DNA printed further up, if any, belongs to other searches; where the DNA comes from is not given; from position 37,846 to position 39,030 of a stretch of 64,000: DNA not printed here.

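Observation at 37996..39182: CarH-type B12 light-sensor module wired to a C-terminal XRE HTH instead of an N-terminal MerR domain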

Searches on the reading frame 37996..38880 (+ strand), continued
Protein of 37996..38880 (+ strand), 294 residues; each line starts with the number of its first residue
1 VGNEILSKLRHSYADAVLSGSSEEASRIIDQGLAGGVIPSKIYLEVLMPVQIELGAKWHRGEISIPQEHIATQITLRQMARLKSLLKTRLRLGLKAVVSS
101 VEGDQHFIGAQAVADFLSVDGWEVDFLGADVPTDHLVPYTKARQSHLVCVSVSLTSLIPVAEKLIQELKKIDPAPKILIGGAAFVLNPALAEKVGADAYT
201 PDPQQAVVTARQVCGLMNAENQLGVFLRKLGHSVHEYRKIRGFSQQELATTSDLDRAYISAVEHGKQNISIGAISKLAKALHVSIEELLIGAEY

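Call 32: find_encoding_contigs(protein=P0122, flank=8000, max_places=1)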
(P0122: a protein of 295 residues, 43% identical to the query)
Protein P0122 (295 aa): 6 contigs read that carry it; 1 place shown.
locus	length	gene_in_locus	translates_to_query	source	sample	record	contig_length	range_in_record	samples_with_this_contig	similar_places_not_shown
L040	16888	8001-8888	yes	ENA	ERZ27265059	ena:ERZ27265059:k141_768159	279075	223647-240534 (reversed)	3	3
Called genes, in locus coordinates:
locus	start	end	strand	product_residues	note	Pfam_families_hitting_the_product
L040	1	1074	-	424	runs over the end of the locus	PF01266:DAO (weak), PF07992:Pyr_redox_2 (faint), PF13450:NAD_binding_8, PF13454:NAD_binding_9 (faint), PF01593:Amino_oxidase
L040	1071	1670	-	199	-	PF11086:DUF2878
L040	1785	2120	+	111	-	PF07343:DUF1475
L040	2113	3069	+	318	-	PF00106:adh_short, PF01370:Epimerase, PF08659:KR, PF13561:adh_short_C2, PF16363:GDP_Man_Dehyd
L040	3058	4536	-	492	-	-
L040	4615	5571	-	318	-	PF04463:2-thiour_desulf, PF08349:DUF1722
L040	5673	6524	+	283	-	-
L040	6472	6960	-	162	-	PF10604:Polyketide_cyc2 (weak), PF03364:Polyketide_cyc, PF28469:DUF8410 (weak)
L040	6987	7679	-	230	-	-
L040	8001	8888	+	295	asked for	PF02607:B12-binding_2, PF13443:HTH_26 (faint), PF02310:B12-binding, PF13560:HTH_31, PF01381:HTH_3, PF12844:HTH_19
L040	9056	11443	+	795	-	PF13688:Reprolysin_5 (faint)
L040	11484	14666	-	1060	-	PF03704:BTAD, PF13401:AAA_22 (faint), PF13191:AAA_16, PF07719:TPR_2 (faint), PF13181:TPR_8 (faint), PF00515:TPR_1 (faint), PF13424:TPR_12, PF17874:TPR_MalT (weak)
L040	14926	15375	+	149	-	-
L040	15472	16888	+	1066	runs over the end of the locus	PF00486:Trans_reg_C, PF03704:BTAD, PF00931:NB-ARC, PF13191:AAA_16, PF13401:AAA_22, PF13424:TPR_12 (weak), PF17874:TPR_MalT, PF13424:TPR_12, +8 more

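Call 33: find_encoding_contigs(protein=P0126, flank=8000, max_places=1)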
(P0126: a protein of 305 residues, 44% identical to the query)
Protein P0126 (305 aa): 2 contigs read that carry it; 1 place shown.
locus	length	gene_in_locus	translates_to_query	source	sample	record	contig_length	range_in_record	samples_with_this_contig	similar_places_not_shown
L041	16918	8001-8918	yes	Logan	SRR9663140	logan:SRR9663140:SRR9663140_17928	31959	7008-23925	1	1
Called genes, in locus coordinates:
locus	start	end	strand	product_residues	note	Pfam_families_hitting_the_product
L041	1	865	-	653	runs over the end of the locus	PF07103:DUF1365, PF02353:CMAS, PF13489:Methyltransf_23, PF08241:Methyltransf_11, PF08242:Methyltransf_12, PF13649:Methyltransf_25, PF13847:Methyltransf_31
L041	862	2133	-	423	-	PF01266:DAO (faint), PF07992:Pyr_redox_2 (faint), PF13450:NAD_binding_8, PF01593:Amino_oxidase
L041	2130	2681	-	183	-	PF11086:DUF2878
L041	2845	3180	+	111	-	-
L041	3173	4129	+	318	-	PF00106:adh_short, PF01370:Epimerase, PF08659:KR (weak), PF13561:adh_short_C2, PF16363:GDP_Man_Dehyd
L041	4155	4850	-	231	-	PF08349:DUF1722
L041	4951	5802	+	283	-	-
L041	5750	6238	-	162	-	PF10604:Polyketide_cyc2 (weak), PF03364:Polyketide_cyc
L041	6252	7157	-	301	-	PF01073:3Beta_HSD, PF01370:Epimerase, PF04321:RmlD_sub_bind (weak), PF08659:KR (faint), PF13460:NAD_binding_10, PF16363:GDP_Man_Dehyd, PF08338:DUF1731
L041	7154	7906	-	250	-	-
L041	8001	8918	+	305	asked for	PF02607:B12-binding_2, PF02310:B12-binding, PF01381:HTH_3, PF12844:HTH_19, PF13560:HTH_31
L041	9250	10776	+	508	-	PF00496:SBP_bac_5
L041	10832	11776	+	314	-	PF19300:BPD_transp_1_N, PF00528:BPD_transp_1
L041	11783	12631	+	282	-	PF00528:BPD_transp_1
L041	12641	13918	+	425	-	PF01546:Peptidase_M20, PF07687:M20_dimer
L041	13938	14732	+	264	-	PF23441:SDR (faint), PF00106:adh_short, PF08659:KR, PF13561:adh_short_C2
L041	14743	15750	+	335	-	PF03576:Peptidase_S58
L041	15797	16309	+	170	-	PF02776:TPP_enzyme_N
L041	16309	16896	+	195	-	PF02775:TPP_enzyme_C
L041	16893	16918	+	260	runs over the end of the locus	PF04199:Cyclase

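Call 34: find_encoding_contigs(protein=P0145, flank=8000, max_places=1)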
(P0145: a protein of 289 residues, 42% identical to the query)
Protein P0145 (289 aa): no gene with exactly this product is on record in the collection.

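Call 35: find_encoding_contigs(protein=P0237, flank=8000, max_places=1)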
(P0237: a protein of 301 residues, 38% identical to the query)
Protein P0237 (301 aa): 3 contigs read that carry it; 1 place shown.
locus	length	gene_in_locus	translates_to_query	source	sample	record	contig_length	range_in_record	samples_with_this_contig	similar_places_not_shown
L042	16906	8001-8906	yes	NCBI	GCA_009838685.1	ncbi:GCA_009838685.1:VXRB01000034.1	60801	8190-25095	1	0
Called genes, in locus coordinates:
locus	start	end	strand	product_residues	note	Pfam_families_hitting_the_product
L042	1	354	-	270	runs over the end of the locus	PF02634:FdhD-NarQ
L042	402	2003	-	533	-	PF00384:Molybdopterin, PF01568:Molydop_binding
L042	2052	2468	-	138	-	PF04879:Molybdop_Fe4S4, PF00384:Molybdopterin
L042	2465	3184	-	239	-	PF13510:Fer2_4, PF00111:Fer2, PF12837:Fer4_6 (weak), PF13237:Fer4_10 (weak), PF14697:Fer4_21 (weak), PF22117:Fer4_Nqo3, PF12838:Fer4_7, PF13187:Fer4_9 (weak), +1 more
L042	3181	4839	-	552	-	PF01257:2Fe-2S_thioredx, PF01512:Complex1_51K, PF10531:SLBB, PF10589:NADH_4Fe-4S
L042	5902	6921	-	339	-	PF02469:Fasciclin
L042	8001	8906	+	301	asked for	PF02607:B12-binding_2, PF02310:B12-binding, PF01381:HTH_3, PF12844:HTH_19 (weak), PF13560:HTH_31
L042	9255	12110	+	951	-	PF00675:Peptidase_M16, PF05193:Peptidase_M16_C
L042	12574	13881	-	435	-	-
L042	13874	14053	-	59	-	-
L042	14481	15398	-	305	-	PF05721:PhyH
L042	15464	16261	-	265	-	PF00528:BPD_transp_1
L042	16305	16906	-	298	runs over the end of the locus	PF00528:BPD_transp_1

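Call 36: predict_structure(alignment_id=A4)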
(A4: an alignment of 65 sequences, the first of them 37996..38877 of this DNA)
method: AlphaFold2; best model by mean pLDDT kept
length: 294 residues; sequences in the alignment: 65
mean_pLDDT: 91.0   pTM: 0.73
mean pLDDT of the five models: 91.0, 90.2, 90.1, 89.9, 89.9
residues with pLDDT >= 90: 221; 70-90: 61; 50-70: 10; < 50: 2
segments of 3 or more residues with pLDDT < 50: none
pLDDT, mean of each block of 10 residues (from residue 1): 85 97 98 93 94 92 95 96 84 92 93 94 95 97 97 95 98 96 88 91 92 76 77 90 95 94 86 92 85 46
secondary structure, 60 per line:
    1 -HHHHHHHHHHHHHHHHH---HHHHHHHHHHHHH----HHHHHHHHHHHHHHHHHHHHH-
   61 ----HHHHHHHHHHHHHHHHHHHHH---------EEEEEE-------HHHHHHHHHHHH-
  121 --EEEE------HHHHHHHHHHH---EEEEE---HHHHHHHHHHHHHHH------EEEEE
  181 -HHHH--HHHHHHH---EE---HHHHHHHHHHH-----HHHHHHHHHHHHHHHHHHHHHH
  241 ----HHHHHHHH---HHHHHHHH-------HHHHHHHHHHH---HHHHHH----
elements in order: H2-18 H22-34 H39-59 H65-85 E95-100 H108-119 E123-126 H133-143 E147-151 H155-169 E176-180 H182-185 H188-194 H203-213 H219-240 H245-252 H256-263 H271-281 H285-290

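Call 41: fold_search(model_id=the predicted structure, library=pdb)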
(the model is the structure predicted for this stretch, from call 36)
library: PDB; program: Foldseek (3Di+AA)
matches with E <= 10: 1493; with E <= 0.001: 133
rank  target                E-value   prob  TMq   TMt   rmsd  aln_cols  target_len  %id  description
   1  8j2x                  3.7e-15  1.00  0.66  0.58  21.3       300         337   24  Saccharothrix syringae photocobilins protein, light state (released 2024-04-10)
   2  8j2w_A                8.3e-15  1.00  0.65  0.58  20.9       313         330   23  Saccharothrix syringae photocobilins protein, dark state (released 2024-04-10)
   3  8j2w_B                1.1e-14  1.00  0.65  0.58  20.4       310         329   24  Saccharothrix syringae photocobilins protein, dark state (released 2024-04-10)
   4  8jbs_B                1.0e-12  1.00  0.63  0.81   3.0       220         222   25  B12-binding domain from Chloracidobacterium thermophilum MerR family protein, dark state (released 2024-11-13)
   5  8j2y_B                2.7e-12  1.00  0.64  0.58  21.4       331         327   20  Acidimicrobiaceae bacterium photocobilins protein, dark state (released 2024-04-10)
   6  8j2y_A                8.8e-12  1.00  0.64  0.58  21.3       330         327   20  Acidimicrobiaceae bacterium photocobilins protein, dark state (released 2024-04-10)
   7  8jbs_A                2.9e-11  1.00  0.63  0.80   2.5       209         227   26  B12-binding domain from Chloracidobacterium thermophilum MerR family protein, dark state (released 2024-11-13)
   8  8jbt_A                3.7e-11  1.00  0.63  0.80   2.5       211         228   26  B12-binding domain from Chloracidobacterium thermophilum MerR family protein, anaerobic light state (released 2024-11-13)
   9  8c31_D                3.9e-11  1.00  0.58  0.85   2.7       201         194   27  Dark state 1.8 Angstrom crystal structure of cobalamin binding domain belonging to a light-dependent transcription reg (released 2023-08-16)
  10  3whp                  4.5e-11  1.00  0.53  0.76   3.6       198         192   27  Crystal structure of the C-terminal domain of Themus thermophilus LitR in complex with cobalamin (released 2014-09-03)
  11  8jbt_B                5.5e-11  1.00  0.64  0.82   2.4       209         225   26  B12-binding domain from Chloracidobacterium thermophilum MerR family protein, anaerobic light state (released 2024-11-13)
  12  9s0h_B                8.9e-11  1.00  0.58  0.84   2.7       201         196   26  Dark-state of CBD of TtCarH mutant - H132A (SSX, DLS) (released 2026-01-28)
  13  8c36_B                9.4e-11  1.00  0.59  0.86   2.6       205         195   26  Light-adapted 2.0 Angstrom crystal structure of H132A variant of cobalamin binding domain belonging to a light-depende (released 2023-08-16)
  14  7xcn_M                9.9e-11  1.00  0.38  0.52   9.5       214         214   25  Crystal structure of the MttB-MttC complex at 2.7 A resolution (released 2023-01-18)
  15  8c33_D                1.0e-10  1.00  0.59  0.84   2.7       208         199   26  Anaerobic light exposed 2.25 Angstrom crystal structure of cobalamin binding domain belonging to a light-dependent tra (released 2023-08-16)
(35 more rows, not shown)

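Call 54: search_protein_families(library=pfam, proteins=[L028:5109-5804:-, L028:4588-5076:-, L028:3720-4640:+, L028:2731-3687:-, L028:6927-7793:-, L029:3773-5740:-, L029:3271-3771:-, L029:1762-3237:-, L029:7357-8394:-, L029:7007-7360:-], max_evalue=0.001)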
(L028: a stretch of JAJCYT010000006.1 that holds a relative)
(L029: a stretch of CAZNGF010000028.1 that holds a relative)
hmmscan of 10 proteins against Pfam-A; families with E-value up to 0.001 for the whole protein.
L028:5109-5804:- (231 aa): 0 families

L028:4588-5076:- (162 aa): 3 families
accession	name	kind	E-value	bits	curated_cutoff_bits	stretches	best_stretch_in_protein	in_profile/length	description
PF03364.25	Polyketide_cyc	-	7e-10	39.7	23.4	1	12-125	1-109/126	Polyketide cyclase / dehydrase and lipid transport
PF10604.15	Polyketide_cyc2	-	4.5e-08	33.9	27.4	1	5-135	3-130/142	Polyketide cyclase / dehydrase and lipid transport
PF08327.17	AHSA1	-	0.00033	21.3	22.1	1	14-108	2-92/125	Activator of Hsp90 ATPase homolog 1-like protein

L028:3720-4640:+ (306 aa): 0 families

L028:2731-3687:- (318 aa): 2 families
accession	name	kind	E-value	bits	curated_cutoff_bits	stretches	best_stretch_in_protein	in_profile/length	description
PF04463.17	2-thiour_desulf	-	1.3e-42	145.6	34.7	1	9-150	1-141/141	2-thiouracil desulfurase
PF08349.16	DUF1722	-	1.8e-39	135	22.5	1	193-309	1-117/117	Protein of unknown function (DUF1722)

L028:6927-7793:- (288 aa): 5 families
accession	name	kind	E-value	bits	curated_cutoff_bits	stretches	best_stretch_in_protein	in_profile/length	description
PF13683.12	rve_3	-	4.9e-28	97.1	26.5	1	198-264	1-67/67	Integrase core domain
PF00665.32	rve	-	2.5e-22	79.5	32.6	1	113-210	2-102/102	Integrase core domain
PF13276.12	HTH_21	-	6.7e-12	45.9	28.1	1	47-98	6-59/60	HTH-like domain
PF13333.12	rve_2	-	4.4e-06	27.2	22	1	217-270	1-54/56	Integrase core domain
PF24764.1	rva_4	-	0.00035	20.8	26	1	112-231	4-120/194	Integrase core domain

L029:3773-5740:- (655 aa): 7 families
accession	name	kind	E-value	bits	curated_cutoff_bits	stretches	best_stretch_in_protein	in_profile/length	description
PF01370.27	Epimerase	-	3.7e-27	95.7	20.9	1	355-570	1-227/240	NAD dependent epimerase/dehydratase family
PF08338.16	DUF1731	-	5.6e-18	64.8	27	1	605-650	1-46/47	Domain of unknown function (DUF1731)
PF13460.12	NAD_binding_10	-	6.3e-10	39.7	27.2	1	359-472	1-102/184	NAD(P)H-binding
PF16363.11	GDP_Man_Dehyd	-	1.5e-08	34.9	27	1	357-486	2-145/332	GDP-mannose 4,6 dehydratase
PF01073.25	3Beta_HSD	-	3.4e-05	23.4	22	1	356-482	1-130/280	3-beta hydroxysteroid dehydrogenase/isomerase family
PF05368.20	NmrA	-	7.1e-05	23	27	1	353-392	3-43/298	NmrA-like family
PF07993.18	NAD_binding_4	-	0.00093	18.9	20.1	0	357-405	1-55/258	Male sterility protein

L029:3271-3771:- (166 aa): 2 families
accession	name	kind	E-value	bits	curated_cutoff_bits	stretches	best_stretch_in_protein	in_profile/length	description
PF03364.25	Polyketide_cyc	-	3.9e-10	40.5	23.4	1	12-129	1-112/126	Polyketide cyclase / dehydrase and lipid transport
PF10604.15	Polyketide_cyc2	-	6.5e-09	36.7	27.4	1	12-145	10-140/142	Polyketide cyclase / dehydrase and lipid transport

L029:1762-3237:- (491 aa): 1 family
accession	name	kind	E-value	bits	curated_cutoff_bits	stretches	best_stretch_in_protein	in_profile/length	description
PF03437.21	BtpA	-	2.6e-77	260.2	30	1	236-487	2-251/254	BtpA family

L029:7357-8394:- (345 aa): 3 families
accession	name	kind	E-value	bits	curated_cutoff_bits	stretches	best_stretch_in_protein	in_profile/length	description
PF07224.18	Chlorophyllase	-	9.1e-26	90.8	26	1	90-325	38-281/301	Chlorophyllase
PF03403.19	PAF-AH_p_II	-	6e-09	35.4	20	1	80-140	87-138/372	Platelet-activating factor acetylhydrolase, isoform II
PF12740.14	PETase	-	1.2e-05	25.3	28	1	96-201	56-157/263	PET hydrolase-like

L029:7007-7360:- (117 aa): 0 families

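Call 55: search_protein_families(library=pfam, proteins=[L033:4448-5539:-, L033:4009-4437:-, L033:2746-3882:-, L033:6956-7969:+, L033:7966-8742:+, L034:4418-5821:-, L034:6969-7322:+, L032:4196-5461:+, L032:7113-8078:+, L039:8877-9620:+], max_evalue=0.001)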
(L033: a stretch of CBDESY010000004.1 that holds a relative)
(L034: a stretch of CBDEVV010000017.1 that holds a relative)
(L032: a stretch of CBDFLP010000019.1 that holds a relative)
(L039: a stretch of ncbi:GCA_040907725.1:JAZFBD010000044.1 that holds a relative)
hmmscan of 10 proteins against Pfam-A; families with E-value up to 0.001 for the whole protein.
L033:4448-5539:- (363 aa): 4 families
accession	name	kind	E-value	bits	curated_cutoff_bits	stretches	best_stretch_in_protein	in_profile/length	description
PF00107.32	ADH_zinc_N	-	8.8e-31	107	31.8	1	192-323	1-126/129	Zinc-binding dehydrogenase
PF08240.17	ADH_N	-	2.3e-26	92.5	23.5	1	30-150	1-102/104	Alcohol dehydrogenase GroES-like domain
PF13602.12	ADH_zinc_N_2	-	1.6e-07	32.7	27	1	225-356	1-128/134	Zinc-binding dehydrogenase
PF16912.11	Glu_dehyd_C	-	6.4e-07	29.5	34.9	1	182-291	31-139/211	Glucose dehydrogenase C-terminus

L033:4009-4437:- (142 aa): 4 families
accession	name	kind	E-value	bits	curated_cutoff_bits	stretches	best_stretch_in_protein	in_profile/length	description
PF07883.17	Cupin_2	-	1.4e-13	50.7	27.2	1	50-121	2-68/70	Cupin domain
PF00190.28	Cupin_1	-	3.9e-07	30.2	22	1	45-123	32-114/151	Cupin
PF12973.13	Cupin_7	-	5.5e-05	23.4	27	1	41-119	28-98/105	ChrR Cupin-like domain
PF02041.22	Auxin_BP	-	0.00034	20.8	21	1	39-131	37-135/167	Auxin binding protein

L033:2746-3882:- (378 aa): 2 families
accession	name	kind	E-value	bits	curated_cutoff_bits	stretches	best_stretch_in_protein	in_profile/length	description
PF01222.22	ERG4_ERG24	-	2.2e-32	112.9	27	1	28-378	73-432/432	Ergosterol biosynthesis ERG4/ERG24 family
PF06966.17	DUF1295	-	1.8e-05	24.8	20.4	1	207-368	85-234/235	Protein of unknown function (DUF1295)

L033:6956-7969:+ (337 aa): 1 family
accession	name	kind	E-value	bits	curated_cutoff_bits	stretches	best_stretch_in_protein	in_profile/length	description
PF02277.22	DBI_PRT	-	9e-113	377.3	22.6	1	7-333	7-329/329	Phosphoribosyltransferase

L033:7966-8742:+ (258 aa): 1 family
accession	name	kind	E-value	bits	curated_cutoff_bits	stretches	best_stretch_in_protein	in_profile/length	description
PF02654.20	CobS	-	8.9e-54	183.2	23.2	1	15-251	1-207/207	Cobalamin-5-phosphate synthase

L034:4418-5821:- (467 aa): 3 families
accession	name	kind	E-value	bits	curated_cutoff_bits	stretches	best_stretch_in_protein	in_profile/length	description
PF13517.12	FG-GAP_3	-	1.1e-39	135.3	26.9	5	151-219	1-61/61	FG-GAP-like repeat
PF01839.29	FG-GAP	-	4.7e-13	49.2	22.1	0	428-450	6-29/37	FG-GAP repeat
PF12256.14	TcdB_toxin_midN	-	0.00017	21.4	24.8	0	367-386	29-48/181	Insecticide toxin TcdB middle/N-terminal region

L034:6969-7322:+ (117 aa): 0 families

L032:4196-5461:+ (421 aa): 1 family
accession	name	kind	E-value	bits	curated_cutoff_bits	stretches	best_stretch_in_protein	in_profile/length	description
PF07690.21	MFS_1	-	5.5e-37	127.9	33.4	2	37-257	14-223/347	Major Facilitator Superfamily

L032:7113-8078:+ (321 aa): 0 families

L039:8877-9620:+ (247 aa): 0 families

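Call 75: search_protein_representatives(protein=window:37996-38877:+)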
Query: 294 residues. Proteins with E-value up to 0.001 (for the whole library): 16336; up to 1e-10: 4574; up to 1e-30: 194. The best 150 are listed.
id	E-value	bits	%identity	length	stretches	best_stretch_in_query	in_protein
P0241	4.5e-79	281.9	44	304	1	5-292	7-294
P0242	4.4e-73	262.3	46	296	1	5-290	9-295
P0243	1.2e-72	260.8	45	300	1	7-289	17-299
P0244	1.1e-68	247.8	45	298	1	11-291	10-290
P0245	1.3e-68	247.6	43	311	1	4-291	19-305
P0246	1.7e-66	240.6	42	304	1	7-291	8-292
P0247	3.9e-66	239.5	41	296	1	6-292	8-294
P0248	2.5e-65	236.8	42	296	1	8-293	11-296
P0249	8.9e-65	235.0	38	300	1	2-288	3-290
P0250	2.7e-64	233.4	43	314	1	12-290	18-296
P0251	1.2e-63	231.3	42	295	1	5-290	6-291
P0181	1.4e-63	231.1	44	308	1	8-289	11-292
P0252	2.7e-63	230.2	41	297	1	7-289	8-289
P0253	2.5e-62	227.0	41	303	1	7-290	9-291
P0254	7.1e-61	222.2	39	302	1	7-293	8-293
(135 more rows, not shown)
